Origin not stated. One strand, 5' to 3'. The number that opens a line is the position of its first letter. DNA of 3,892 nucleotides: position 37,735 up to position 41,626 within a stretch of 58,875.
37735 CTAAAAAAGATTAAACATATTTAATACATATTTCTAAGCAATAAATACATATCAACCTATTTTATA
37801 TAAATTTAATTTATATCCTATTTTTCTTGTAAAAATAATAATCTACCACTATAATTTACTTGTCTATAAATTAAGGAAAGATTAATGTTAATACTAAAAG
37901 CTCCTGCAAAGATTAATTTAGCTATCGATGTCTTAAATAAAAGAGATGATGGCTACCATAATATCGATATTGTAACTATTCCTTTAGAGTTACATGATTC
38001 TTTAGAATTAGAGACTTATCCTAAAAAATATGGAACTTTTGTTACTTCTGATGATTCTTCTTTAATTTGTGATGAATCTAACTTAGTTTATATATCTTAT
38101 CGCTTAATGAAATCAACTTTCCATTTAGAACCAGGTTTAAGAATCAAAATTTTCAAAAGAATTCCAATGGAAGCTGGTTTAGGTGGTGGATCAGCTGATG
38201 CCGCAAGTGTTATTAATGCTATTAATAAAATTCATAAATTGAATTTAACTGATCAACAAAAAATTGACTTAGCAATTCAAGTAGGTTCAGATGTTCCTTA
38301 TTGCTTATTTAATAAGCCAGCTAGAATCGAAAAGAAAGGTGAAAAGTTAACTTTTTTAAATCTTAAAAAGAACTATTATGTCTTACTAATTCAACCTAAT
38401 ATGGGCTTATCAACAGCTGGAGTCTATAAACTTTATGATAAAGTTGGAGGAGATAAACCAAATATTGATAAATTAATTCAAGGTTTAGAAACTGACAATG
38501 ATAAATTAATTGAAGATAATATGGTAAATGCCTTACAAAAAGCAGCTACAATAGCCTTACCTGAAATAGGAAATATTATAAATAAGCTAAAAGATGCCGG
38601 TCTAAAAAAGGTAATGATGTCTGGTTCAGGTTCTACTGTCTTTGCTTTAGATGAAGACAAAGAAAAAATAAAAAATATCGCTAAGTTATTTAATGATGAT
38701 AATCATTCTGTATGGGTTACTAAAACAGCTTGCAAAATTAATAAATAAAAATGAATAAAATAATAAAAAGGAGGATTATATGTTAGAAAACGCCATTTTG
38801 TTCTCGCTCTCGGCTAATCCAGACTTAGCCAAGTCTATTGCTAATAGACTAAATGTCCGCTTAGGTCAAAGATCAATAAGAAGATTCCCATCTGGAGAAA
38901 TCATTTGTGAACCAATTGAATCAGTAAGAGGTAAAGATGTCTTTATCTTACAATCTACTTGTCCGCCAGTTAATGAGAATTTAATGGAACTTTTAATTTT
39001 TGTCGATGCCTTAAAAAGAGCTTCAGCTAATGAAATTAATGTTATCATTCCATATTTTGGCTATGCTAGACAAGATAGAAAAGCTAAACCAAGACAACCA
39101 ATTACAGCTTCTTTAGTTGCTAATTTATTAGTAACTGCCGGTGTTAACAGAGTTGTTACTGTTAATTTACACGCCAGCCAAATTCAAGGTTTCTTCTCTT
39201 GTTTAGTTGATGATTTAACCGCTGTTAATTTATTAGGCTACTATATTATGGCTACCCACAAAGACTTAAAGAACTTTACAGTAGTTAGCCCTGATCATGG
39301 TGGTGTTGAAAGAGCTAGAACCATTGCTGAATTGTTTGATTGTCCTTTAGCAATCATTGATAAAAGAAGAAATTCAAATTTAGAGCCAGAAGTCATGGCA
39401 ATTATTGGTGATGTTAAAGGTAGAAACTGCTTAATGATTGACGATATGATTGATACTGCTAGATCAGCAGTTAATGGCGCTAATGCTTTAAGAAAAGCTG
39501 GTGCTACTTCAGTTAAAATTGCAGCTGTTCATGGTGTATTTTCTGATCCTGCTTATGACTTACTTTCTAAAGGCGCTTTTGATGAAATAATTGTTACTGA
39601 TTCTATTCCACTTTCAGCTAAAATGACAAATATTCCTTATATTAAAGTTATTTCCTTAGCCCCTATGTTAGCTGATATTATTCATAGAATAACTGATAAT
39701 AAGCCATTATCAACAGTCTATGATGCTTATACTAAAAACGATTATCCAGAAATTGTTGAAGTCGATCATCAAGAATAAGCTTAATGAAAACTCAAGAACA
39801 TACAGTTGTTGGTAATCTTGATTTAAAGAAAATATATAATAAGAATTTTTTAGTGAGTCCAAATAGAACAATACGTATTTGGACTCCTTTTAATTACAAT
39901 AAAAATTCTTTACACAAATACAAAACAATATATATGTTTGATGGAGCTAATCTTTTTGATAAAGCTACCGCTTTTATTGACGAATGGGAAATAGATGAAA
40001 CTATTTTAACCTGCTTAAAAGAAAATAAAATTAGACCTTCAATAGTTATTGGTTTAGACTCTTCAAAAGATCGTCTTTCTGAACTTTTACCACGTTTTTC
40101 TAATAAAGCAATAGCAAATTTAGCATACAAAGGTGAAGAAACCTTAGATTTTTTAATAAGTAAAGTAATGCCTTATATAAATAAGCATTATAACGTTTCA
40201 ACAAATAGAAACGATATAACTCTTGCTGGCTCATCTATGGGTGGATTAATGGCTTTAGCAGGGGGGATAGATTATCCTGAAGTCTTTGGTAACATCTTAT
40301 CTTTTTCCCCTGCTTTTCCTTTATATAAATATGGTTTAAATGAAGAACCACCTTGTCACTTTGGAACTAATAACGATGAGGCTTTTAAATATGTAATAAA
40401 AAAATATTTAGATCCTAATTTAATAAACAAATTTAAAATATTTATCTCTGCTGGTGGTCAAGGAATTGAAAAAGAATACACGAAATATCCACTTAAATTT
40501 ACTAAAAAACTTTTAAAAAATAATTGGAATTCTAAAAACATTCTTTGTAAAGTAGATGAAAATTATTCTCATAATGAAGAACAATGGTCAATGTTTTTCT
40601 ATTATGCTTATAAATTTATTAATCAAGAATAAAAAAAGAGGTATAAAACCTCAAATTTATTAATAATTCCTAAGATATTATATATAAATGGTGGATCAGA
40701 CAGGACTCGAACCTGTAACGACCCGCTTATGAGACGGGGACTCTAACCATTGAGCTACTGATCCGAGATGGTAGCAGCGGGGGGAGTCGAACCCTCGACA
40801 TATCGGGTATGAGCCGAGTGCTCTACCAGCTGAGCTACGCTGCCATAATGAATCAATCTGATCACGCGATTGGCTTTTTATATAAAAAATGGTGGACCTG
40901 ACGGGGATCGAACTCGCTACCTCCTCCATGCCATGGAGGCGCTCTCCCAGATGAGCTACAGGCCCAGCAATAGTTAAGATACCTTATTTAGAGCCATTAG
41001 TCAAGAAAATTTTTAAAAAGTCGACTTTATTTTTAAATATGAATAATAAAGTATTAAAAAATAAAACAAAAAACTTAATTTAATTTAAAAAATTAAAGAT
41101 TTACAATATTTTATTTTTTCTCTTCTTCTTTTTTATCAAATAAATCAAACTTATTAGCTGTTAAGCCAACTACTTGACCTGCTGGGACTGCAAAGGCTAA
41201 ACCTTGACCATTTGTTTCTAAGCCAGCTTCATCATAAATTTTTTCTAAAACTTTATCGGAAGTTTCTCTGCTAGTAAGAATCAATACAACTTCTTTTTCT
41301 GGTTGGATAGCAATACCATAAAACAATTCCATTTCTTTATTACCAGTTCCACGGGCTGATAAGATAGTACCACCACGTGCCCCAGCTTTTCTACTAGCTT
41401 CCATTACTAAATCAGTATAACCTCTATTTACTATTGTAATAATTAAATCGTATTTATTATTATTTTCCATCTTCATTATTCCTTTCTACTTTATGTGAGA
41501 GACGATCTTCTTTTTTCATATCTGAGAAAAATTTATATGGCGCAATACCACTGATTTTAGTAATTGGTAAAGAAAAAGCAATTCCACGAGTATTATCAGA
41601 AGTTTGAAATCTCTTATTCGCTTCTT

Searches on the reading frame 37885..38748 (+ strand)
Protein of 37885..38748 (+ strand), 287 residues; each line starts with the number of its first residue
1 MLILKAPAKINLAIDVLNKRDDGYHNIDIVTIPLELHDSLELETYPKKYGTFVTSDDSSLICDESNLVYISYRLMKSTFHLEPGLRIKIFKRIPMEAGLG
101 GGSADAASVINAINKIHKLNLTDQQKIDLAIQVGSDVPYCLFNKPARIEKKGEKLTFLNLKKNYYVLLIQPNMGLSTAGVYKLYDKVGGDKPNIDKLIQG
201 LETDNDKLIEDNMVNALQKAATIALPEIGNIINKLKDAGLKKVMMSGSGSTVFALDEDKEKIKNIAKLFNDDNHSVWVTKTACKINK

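Call 58: search_protein_families(library=pfam, proteins=[window:37885-38748:+], max_evalue=0.00001)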
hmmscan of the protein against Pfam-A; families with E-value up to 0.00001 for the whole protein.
window:37885-38748:+ (287 aa): 2 families
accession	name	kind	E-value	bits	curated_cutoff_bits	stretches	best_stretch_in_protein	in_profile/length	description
PF00288.32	GHMP_kinases_N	-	6.2e-16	58.8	22.3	1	66-143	1-86/87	GHMP kinases N terminal domain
PF08544.19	GHMP_kinases_C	-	9e-11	42.5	21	1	206-266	14-76/85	GHMP kinases C terminal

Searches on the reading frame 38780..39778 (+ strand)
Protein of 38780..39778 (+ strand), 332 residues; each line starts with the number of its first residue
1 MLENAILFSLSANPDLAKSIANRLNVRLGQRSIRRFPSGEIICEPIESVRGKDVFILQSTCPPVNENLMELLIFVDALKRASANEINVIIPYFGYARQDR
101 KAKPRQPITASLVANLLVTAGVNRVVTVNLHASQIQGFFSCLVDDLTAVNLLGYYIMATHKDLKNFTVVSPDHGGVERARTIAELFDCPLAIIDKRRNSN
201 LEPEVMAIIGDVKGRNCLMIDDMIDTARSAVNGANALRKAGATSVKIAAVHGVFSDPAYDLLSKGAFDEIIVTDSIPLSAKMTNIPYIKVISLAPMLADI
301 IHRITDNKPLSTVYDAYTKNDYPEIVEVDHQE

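Call 58: search_protein_families(library=pfam, proteins=[window:38780-39778:+], max_evalue=0.00001)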
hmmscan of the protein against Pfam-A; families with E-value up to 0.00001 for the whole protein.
window:38780-39778:+ (332 aa): 3 families
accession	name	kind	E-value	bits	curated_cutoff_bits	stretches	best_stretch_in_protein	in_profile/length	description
PF13793.12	Pribosyltran_N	-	3.5e-51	172.4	25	1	6-121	2-117/117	N-terminal domain of ribose phosphate pyrophosphokinase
PF14572.12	Pribosyl_synth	-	2.5e-23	83.4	27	1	206-313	75-182/184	Phosphoribosyl synthetase-associated domain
PF00156.33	Pribosyltran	-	2.6e-16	59.8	26.3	1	161-251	26-124/158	Phosphoribosyl transferase domain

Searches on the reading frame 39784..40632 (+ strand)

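Call 58: search_protein_families(library=pfam, proteins=[window:39784-40632:+], max_evalue=0.00001)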
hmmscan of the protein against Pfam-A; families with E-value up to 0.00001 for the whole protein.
window:39784-40632:+ (282 aa): 1 family
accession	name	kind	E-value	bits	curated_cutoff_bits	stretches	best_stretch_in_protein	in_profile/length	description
PF00756.26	Esterase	-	3.3e-21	76.6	22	1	27-225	7-192/251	Putative esterase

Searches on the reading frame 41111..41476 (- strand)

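Call 76: search_protein_families(library=pfam, proteins=[window:41111-41476:-], max_evalue=0.001)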
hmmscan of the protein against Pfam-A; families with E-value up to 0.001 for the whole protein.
window:41111-41476:- (121 aa): 1 family
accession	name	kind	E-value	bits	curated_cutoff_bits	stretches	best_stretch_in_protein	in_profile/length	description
PF00543.27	P-II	-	2.3e-07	31.5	25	1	11-105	3-98/102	Nitrogen regulatory protein P-II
